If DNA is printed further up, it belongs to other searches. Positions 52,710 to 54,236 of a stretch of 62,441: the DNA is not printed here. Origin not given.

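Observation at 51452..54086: Phosphosulfolactate synthase (ComA) plus histidine phosphatase plus ATP-grasp ligase inside an exopolysaccharide operon: candidate pathway for a sulfolactyl-decorated polysaccharide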

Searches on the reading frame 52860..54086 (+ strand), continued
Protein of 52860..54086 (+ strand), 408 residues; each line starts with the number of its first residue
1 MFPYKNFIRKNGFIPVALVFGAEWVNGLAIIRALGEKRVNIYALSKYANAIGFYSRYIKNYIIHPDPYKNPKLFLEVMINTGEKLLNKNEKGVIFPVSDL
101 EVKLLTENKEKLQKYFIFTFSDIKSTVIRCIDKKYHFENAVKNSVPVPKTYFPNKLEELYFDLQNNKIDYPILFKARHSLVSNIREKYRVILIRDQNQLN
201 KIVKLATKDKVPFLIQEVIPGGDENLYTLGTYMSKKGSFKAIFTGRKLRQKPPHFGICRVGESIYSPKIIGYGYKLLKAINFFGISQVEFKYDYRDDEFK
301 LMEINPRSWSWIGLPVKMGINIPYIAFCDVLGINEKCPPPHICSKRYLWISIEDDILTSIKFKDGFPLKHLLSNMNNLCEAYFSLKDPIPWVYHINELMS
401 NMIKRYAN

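Call 33: fold_search(model_id=the predicted structure, library=pdb)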
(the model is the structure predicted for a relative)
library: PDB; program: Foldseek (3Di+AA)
matches with E <= 10: 1922; with E <= 0.001: 473
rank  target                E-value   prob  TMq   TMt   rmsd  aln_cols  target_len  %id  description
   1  2vpq_A                3.1e-17  1.00  0.58  0.53   4.7       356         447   15  Crystal structure of biotin carboxylase from S. aureus complexed with AMPPNP (released 2008-09-09)
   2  9yx2_D                6.0e-16  1.00  0.61  0.52   4.4       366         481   15  Structure of the long chain acyl-CoA carboxylase complex from Mycobacterium smegmatis with ATP, bicarbonate, and propi (released 2025-11-26)
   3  9yx2_T                7.1e-16  1.00  0.61  0.53   4.2       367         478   14  Structure of the long chain acyl-CoA carboxylase complex from Mycobacterium smegmatis with ATP, bicarbonate, and propi (released 2025-11-26)
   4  2pn1                  9.7e-16  1.00  0.58  0.76   5.1       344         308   14  Crystal structure of carbamoylphosphate synthase large subunit (split gene in MJ) (ZP_00538348.1) from Exiguobacterium s (released 2007-05-08)
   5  2vpq_B                9.7e-16  1.00  0.59  0.54   4.4       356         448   15  Crystal structure of biotin carboxylase from S. aureus complexed with AMPPNP (released 2008-09-09)
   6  8rth_A                1.3e-15  1.00  0.54  0.35   6.0       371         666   13  Trypanosoma brucei 3-methylcrotonyl-CoA carboxylase (released 2024-04-17)
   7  5csl_B                1.4e-15  1.00  0.56  0.13   6.5       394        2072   15  Crystal structure of the 500 kD yeast acetyl-CoA carboxylase holoenzyme dimer (released 2015-10-28)
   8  5vyz_A                1.7e-15  1.00  0.58  0.23   4.7       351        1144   15  Crystal structure of Lactococcus lactis pyruvate carboxylase in complex with cyclic-di-AMP (released 2017-08-16)
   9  9yx2_B                2.1e-15  1.00  0.62  0.53   4.1       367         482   15  Structure of the long chain acyl-CoA carboxylase complex from Mycobacterium smegmatis with ATP, bicarbonate, and propi (released 2025-11-26)
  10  7zz3_A                2.4e-15  1.00  0.58  0.23   5.0       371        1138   16  Cryo-EM structure of "BC react" conformation of Lactococcus lactis pyruvate carboxylase with acetyl-CoA (released 2022-10-12)
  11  5vyz_D                2.5e-15  1.00  0.58  0.23   4.8       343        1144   15  Crystal structure of Lactococcus lactis pyruvate carboxylase in complex with cyclic-di-AMP (released 2017-08-16)
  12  1w96_C                2.5e-15  1.00  0.56  0.44   6.6       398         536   15  Crystal Structure of Biotin Carboxylase Domain of Acetyl-coenzyme A Carboxylase from Saccharomyces cerevisiae in Compl (released 2005-01-04)
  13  2dzd_B                2.9e-15  1.00  0.53  0.49   5.7       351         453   16  Crystal structure of the biotin carboxylase domain of pyruvate carboxylase (released 2007-09-25)
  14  5csl_A                3.0e-15  1.00  0.57  0.13   6.5       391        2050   16  Crystal structure of the 500 kD yeast acetyl-CoA carboxylase holoenzyme dimer (released 2015-10-28)
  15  5vz0_A                3.7e-15  1.00  0.59  0.23   4.2       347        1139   15  Crystal structure of Lactococcus lactis pyruvate carboxylase G746A mutant in complex with cyclic-di-AMP (released 2017-08-16)
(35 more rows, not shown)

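Call 37: search_protein_families(library=pfam, proteins=[L092:1351-1866:+, L092:1881-2930:+, L093:66-1106:+, L008:6036-7010:+, L008:7007-8131:+, L008:9411-10628:+, L008:10625-12145:+, L008:13001-13936:+, L008:13999-15285:+, L008:15273-16325:+], max_evalue=0.001)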
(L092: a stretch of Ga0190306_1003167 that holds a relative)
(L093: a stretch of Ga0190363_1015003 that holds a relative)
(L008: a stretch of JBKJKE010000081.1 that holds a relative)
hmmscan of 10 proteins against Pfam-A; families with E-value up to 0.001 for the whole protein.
L092:1351-1866:+ (171 aa): 3 families
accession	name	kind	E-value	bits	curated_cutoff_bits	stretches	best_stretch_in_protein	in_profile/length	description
PF13439.12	Glyco_transf_4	-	4.4e-20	72.8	28.5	1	19-158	1-150/170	Glycosyltransferase Family 4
PF13579.12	Glyco_trans_4_4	-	3e-09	37.8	29.7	1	20-156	1-142/158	Glycosyl transferase 4-like domain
PF13477.12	Glyco_trans_4_2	-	1.4e-08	35.4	23.4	1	29-145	16-135/139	Glycosyl transferase 4-like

L092:1881-2930:+ (349 aa): 3 families
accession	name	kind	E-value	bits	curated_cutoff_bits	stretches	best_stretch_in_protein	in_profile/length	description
PF00535.33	Glycos_transf_2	-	1.6e-39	136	23.3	1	12-153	1-152/168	Glycosyl transferase family 2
PF10111.15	Glyco_tranf_2_2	-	7.7e-18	65.4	27.3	1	12-226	1-206/276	Glycosyltransferase like family 2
PF13641.12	Glyco_tranf_2_3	-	1.4e-10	42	27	1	11-114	3-114/230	Glycosyltransferase like family 2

L093:66-1106:+ (346 aa): 0 families

L008:6036-7010:+ (324 aa): 4 families
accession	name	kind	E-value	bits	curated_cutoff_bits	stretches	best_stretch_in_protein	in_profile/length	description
PF00535.33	Glycos_transf_2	-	4e-37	128.2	23.3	1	15-130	1-120/168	Glycosyl transferase family 2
PF10111.15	Glyco_tranf_2_2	-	1.2e-16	61.5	27.3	2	15-108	1-101/276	Glycosyltransferase like family 2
PF13641.12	Glyco_tranf_2_3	-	1.1e-12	48.9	27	1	12-116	1-112/230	Glycosyltransferase like family 2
PF03071.21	GNT-I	-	0.0005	19.4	25.4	1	6-71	87-154/434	GNT-I family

L008:7007-8131:+ (374 aa): 7 families
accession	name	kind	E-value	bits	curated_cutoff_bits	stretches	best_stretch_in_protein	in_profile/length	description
PF00534.26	Glycos_transf_1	-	2e-29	102.8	26.4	1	188-348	9-171/172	Glycosyl transferases group 1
PF13692.12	Glyco_trans_1_4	-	4.4e-28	98.8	27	1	196-327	3-134/142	Glycosyl transferases group 1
PF13439.12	Glyco_transf_4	-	8.5e-26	91.4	28.5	1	17-174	1-170/170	Glycosyltransferase Family 4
PF13579.12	Glyco_trans_4_4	-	1.2e-15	58.6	29.7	1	18-169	1-158/158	Glycosyl transferase 4-like domain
PF20706.3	GT4-conflict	-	2.6e-11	43.6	26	1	199-312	202-324/385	Family 4 Glycosyltransferase in conflict systems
PF13524.12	Glyco_trans_1_2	-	3.4e-06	27.5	25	1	281-359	62-138/144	Glycosyl transferase-like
PF13477.12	Glyco_trans_4_2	-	8.8e-05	23.1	23.4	1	26-103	15-95/139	Glycosyl transferase 4-like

L008:9411-10628:+ (405 aa): 6 families
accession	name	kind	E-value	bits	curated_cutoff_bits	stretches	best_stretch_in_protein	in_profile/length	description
PF00890.30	FAD_binding_2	-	2.6e-59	201.9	20.4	1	10-383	2-414/414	FAD binding domain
PF03486.20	HI0933_like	-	3.7e-12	46.6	50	1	9-368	2-219/244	HI0933-like protein Rossmann domain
PF07992.20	Pyr_redox_2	-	6.1e-08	32.9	26.1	1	9-192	2-109/291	Pyridine nucleotide-disulphide oxidoreductase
PF01266.30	DAO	-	8.1e-08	32.6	27.9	1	10-193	2-205/353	FAD dependent oxidoreductase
PF01134.28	GIDA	-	0.00035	20.2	22.1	0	10-39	2-31/391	Glucose inhibited division protein A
PF13738.12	Pyr_redox_3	-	0.00087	19.1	30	0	11-44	1-35/305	Pyridine nucleotide-disulphide oxidoreductase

L008:10625-12145:+ (506 aa): 2 families
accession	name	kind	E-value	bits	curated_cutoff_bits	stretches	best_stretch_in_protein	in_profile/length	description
PF00206.25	Lyase_1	-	2.3e-35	123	27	1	59-312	40-311/312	Lyase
PF14698.11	ASL_C2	-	2.1e-11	44.5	27.3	1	375-452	1-69/69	Argininosuccinate lyase C-terminal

L008:13001-13936:+ (311 aa): 1 family
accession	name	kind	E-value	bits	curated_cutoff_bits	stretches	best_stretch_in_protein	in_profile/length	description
PF01522.26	Polysacc_deac_1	-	3.3e-20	72.7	23.1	1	81-269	8-118/124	Polysaccharide deacetylase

L008:13999-15285:+ (428 aa): 4 families
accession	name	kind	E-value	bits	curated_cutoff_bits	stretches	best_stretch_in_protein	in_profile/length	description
PF03721.20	UDPG_MGDP_dh_N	-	3.6e-44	151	27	1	1-180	1-182/187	UDP-glucose/GDP-mannose dehydrogenase family, NAD binding domain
PF00984.24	UDPG_MGDP_dh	-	2.9e-30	104.7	25.4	1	199-290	1-93/94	UDP-glucose/GDP-mannose dehydrogenase family, central domain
PF03720.21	UDPG_MGDP_dh_C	-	1.6e-19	70.6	30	1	318-415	2-101/103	UDP-glucose/GDP-mannose dehydrogenase family, UDP binding domain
PF03446.21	NAD_binding_2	-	4.4e-07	30.5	21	1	2-132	1-107/161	NAD binding domain of 6-phosphogluconate dehydrogenase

L008:15273-16325:+ (350 aa): 7 families
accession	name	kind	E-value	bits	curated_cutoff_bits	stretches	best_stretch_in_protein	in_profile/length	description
PF01370.27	Epimerase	-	3e-60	204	20.9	1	27-273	1-240/240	NAD dependent epimerase/dehydratase family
PF16363.11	GDP_Man_Dehyd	-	3.5e-54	184.9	27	1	28-341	1-331/332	GDP-mannose 4,6 dehydratase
PF01073.25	3Beta_HSD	-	1.5e-16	60.7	22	1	28-260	1-231/280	3-beta hydroxysteroid dehydrogenase/isomerase family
PF02719.21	Polysacc_synt_2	-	1.3e-15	57.8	20.2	1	28-258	2-217/293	Polysaccharide biosynthesis protein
PF07993.18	NAD_binding_4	-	5.8e-09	35.9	20.1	1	93-182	82-185/258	Male sterility protein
PF04321.23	RmlD_sub_bind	-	2e-05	24.3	27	1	28-183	4-134/287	RmlD substrate binding domain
PF13460.12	NAD_binding_10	-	3.3e-05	24.2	27.2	1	78-178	39-124/184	NAD(P)H-binding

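Call 42: search_protein_families(library=pfam, proteins=[L012:12331-13533:+, L012:13533-15056:+, L012:15854-16987:+, L017:3183-4121:+, L017:3892-5034:+, L017:5930-7027:+, L017:7033-8748:+, L078:7145-8089:+, L078:8096-9040:+, L078:11216-12820:+], max_evalue=0.001)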
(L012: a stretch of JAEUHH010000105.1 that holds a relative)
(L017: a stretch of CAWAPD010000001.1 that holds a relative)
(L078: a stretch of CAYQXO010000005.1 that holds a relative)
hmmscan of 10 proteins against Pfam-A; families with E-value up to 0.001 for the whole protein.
L012:12331-13533:+ (400 aa): 7 families
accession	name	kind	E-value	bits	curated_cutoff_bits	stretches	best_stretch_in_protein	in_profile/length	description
PF00890.30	FAD_binding_2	-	3.3e-67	227.9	20.4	1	1-378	1-414/414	FAD binding domain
PF03486.20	HI0933_like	-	5e-14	52.8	50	1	1-363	2-219/244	HI0933-like protein Rossmann domain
PF07992.20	Pyr_redox_2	-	1.2e-10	41.8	26.1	1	1-184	2-109/291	Pyridine nucleotide-disulphide oxidoreductase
PF01266.30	DAO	-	2.2e-10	41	27.9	1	1-185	1-205/353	FAD dependent oxidoreductase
PF12831.13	FAD_oxidored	-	3.5e-05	23.7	27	1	1-31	1-31/416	FAD dependent oxidoreductase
PF01134.28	GIDA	-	9.2e-05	22.1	22.1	1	1-30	1-30/391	Glucose inhibited division protein A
PF00070.33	Pyr_redox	-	0.00021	22.2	22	0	2-32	2-32/82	Pyridine nucleotide-disulphide oxidoreductase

L012:13533-15056:+ (507 aa): 2 families
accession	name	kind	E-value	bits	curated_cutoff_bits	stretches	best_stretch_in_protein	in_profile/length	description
PF00206.25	Lyase_1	-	2.7e-39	135.9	27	1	55-313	35-311/312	Lyase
PF14698.11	ASL_C2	-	6.6e-09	36.5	27.3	1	378-419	3-44/69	Argininosuccinate lyase C-terminal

L012:15854-16987:+ (377 aa): 1 family
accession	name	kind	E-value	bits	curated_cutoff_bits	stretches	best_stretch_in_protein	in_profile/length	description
PF01757.29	Acyl_transf_3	-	6.4e-23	81.7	31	1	5-355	8-324/326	Acyltransferase domain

L017:3183-4121:+ (312 aa): 7 families
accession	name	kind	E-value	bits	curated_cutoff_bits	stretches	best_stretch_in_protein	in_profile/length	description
PF13484.11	Fer4_16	-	2.1e-11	44.9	30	1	188-251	2-66/66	4Fe-4S double cluster binding domain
PF12838.12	Fer4_7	-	1.3e-06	29.2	27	1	188-252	2-52/52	4Fe-4S dicluster domain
PF13237.11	Fer4_10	-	1.5e-06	28.4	25.5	0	187-207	8-34/53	4Fe-4S dicluster domain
PF00037.32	Fer4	-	2.4e-06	27.5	21.1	1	188-204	8-24/24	4Fe-4S binding domain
PF13187.11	Fer4_9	-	3.1e-05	24.4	27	0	187-251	1-50/52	4Fe-4S dicluster domain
PF13183.11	Fer4_8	-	0.00011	23.2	27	1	187-251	4-67/68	4Fe-4S dicluster domain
PF12837.12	Fer4_6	-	0.00086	19.6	25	0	187-203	8-24/24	4Fe-4S binding domain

L017:3892-5034:+ (380 aa): 1 family
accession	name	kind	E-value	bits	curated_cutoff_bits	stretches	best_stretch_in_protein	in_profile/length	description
PF00491.26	Arginase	-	2.9e-24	86.5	22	1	87-375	2-276/280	Arginase family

L017:5930-7027:+ (365 aa): 0 families

L017:7033-8748:+ (571 aa): 2 families
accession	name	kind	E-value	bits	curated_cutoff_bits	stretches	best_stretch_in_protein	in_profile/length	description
PF13440.11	Polysacc_synt_3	-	1.2e-18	67.8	23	1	44-268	6-222/293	Polysaccharide biosynthesis protein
PF01943.22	Polysacc_synt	-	8.5e-15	55.3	28.2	1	17-267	3-251/274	Polysaccharide biosynthesis protein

L078:7145-8089:+ (314 aa): 2 families
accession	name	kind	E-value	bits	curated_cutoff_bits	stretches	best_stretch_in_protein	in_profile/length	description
PF13469.12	Sulfotransfer_3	-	8e-19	69.2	27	1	42-275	1-211/216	Sulfotransferase family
PF00685.33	Sulfotransfer_1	-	1.6e-05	24.9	22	1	42-276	3-181/255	Sulfotransferase domain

L078:8096-9040:+ (314 aa): 2 families
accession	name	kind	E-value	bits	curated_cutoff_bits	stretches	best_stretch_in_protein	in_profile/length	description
PF13480.13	Acetyltransf_6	-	6.4e-12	46.3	22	1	145-267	4-134/143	Acetyltransferase (GNAT) domain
PF02388.22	FemAB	-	5.5e-06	25.9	24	0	208-269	298-360/406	FemAB family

L078:11216-12820:+ (534 aa): 1 family
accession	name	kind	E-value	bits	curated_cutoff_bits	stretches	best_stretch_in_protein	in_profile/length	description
PF00733.27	Asn_synthase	-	1.4e-11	45.1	21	1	201-429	24-259/354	Asparagine synthase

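Call 59: search_dna_similar(query=L008:10625-12145:+, collection=plasmids, mode=protein, max_evalue=1e-10, max_rows=15)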
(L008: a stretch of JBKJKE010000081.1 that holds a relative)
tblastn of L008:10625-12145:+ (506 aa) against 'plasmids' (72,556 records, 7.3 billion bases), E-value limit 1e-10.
Records with a match: 294; places in all: 304; records where one place covers at least 80% of the query: 205.
Best place of each record, by identity: <60% 294.
By first word of the organism name: Sinorhizobium 74; Rhizobium 15; Azospirillum 13; Streptomyces 12; Agrobacterium 10; Cereibacter 9; Aminobacter 9; Burkholderia 8; Caballeronia 7; Bradyrhizobium 7; and 73 more.
By predicted mobility (MOB-suite, as given by PLSDB): non-mobilizable 174; mobilizable 86; conjugative 34.
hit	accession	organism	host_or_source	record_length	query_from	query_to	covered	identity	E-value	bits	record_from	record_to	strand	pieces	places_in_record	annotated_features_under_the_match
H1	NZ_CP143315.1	Methylocystis iwaonis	cell culture,rice rhizosphere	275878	3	471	93%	40.1%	1e-102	344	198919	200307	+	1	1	argininosuccinate lyase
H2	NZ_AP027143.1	Methylocystis iwaonis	-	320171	3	471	93%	40.1%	9e-102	342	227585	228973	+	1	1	argininosuccinate lyase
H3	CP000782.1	Xanthobacter autotrophicus Py2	-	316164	17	471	90%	38.6%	2e-78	274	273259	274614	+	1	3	fumarate lyase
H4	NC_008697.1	Nocardioides sp. JS614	-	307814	2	467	92%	36.8%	6e-78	273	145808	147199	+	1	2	argininosuccinate lyase | pyridoxal-phosphate dependent enzyme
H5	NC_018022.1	Mycolicibacterium chubuense NBB4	-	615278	10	487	94%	34.9%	1e-73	261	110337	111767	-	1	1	lyase family protein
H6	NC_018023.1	Mycolicibacterium chubuense NBB4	-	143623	8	482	94%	34.5%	7e-80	279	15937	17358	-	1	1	lyase family protein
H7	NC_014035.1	Rhodobacter capsulatus SB 1003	-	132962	19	500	95%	30.4%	1e-49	190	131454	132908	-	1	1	argH: argininosuccinate lyase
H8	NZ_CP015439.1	Anoxybacillus amylolyticus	Microbial isolate,soil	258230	17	476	91%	31.8%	7e-54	203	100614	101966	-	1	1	argH: argininosuccinate lyase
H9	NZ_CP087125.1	Sulfurovum mangrovi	Mangrove sediment,mangrove sediment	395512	9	473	92%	31.2%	6e-52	197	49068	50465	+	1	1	argH: argininosuccinate lyase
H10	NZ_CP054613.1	Paenibacillus cellulosilyticus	cell culture,soil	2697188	17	483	92%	30.9%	1e-52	199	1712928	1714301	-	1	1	none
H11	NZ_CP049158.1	Caballeronia sp. SBC1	whole organism,soil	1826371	17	482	92%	30.7%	2e-33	142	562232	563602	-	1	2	none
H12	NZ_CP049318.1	Caballeronia sp. SBC2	whole organism,soil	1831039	17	482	92%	30.7%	2e-33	142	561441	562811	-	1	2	none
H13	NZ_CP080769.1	Cupriavidus pinatubonensis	genomic assembly,soil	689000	47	477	85%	33.2%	6e-56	209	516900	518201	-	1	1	argH: argininosuccinate lyase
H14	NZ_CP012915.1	Azospirillum brasilense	Digitaria eriantha,microbe,root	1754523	3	476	94%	30.1%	9e-55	206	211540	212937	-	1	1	none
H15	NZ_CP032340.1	Azospirillum brasilense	soil sample,Agricultural field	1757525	3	476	94%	30.1%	9e-55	206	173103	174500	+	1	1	none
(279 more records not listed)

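Call 61: get_annotated_region(hit=H3, flank=5000)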
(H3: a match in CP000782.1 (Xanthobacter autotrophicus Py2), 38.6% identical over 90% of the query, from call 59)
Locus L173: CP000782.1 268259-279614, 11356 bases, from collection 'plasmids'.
description: Xanthobacter autotrophicus Py2 plasmid pXAUT01, complete sequence
organism: Xanthobacter autotrophicus Py2 (NCBI taxid 78245)
taxonomy: Bacteria; Pseudomonadota; Alphaproteobacteria; Hyphomicrobiales; Xanthobacteraceae; Xanthobacter; Xanthobacter autotrophicus; Xanthobacter autotrophicus Py2
host: -; source: -; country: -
typing (MOB-suite, as given by PLSDB): conjugative; replicon rep_cluster_649; relaxase MOBQ; mating-pair formation MPF_T
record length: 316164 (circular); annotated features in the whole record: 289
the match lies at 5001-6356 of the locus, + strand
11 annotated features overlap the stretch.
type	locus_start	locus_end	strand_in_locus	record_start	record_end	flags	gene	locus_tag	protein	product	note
CDS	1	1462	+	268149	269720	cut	-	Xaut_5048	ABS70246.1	pyridine nucleotide-disulphide oxidoreductase dimerisation region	-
CDS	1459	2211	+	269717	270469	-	-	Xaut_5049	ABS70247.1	short-chain dehydrogenase/reductase SDR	-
CDS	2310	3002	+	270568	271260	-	-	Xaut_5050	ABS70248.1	short-chain dehydrogenase/reductase SDR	-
CDS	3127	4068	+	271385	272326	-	-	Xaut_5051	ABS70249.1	conserved hypothetical protein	-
CDS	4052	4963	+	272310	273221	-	-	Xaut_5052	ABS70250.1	Phosphosulfolactate synthase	-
CDS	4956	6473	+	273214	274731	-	-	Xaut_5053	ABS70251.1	fumarate lyase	-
CDS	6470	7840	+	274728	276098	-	-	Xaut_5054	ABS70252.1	fumarate lyase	-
CDS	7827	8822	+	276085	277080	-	-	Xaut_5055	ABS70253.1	1-aminocyclopropane-1-carboxylate deaminase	-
CDS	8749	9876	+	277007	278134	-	-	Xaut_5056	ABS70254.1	transcriptional regulator, LysR family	-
CDS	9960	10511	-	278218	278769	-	-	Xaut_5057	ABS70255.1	hypothetical protein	-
CDS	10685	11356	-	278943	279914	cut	-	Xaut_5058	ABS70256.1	conserved hypothetical protein; putative signal peptide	-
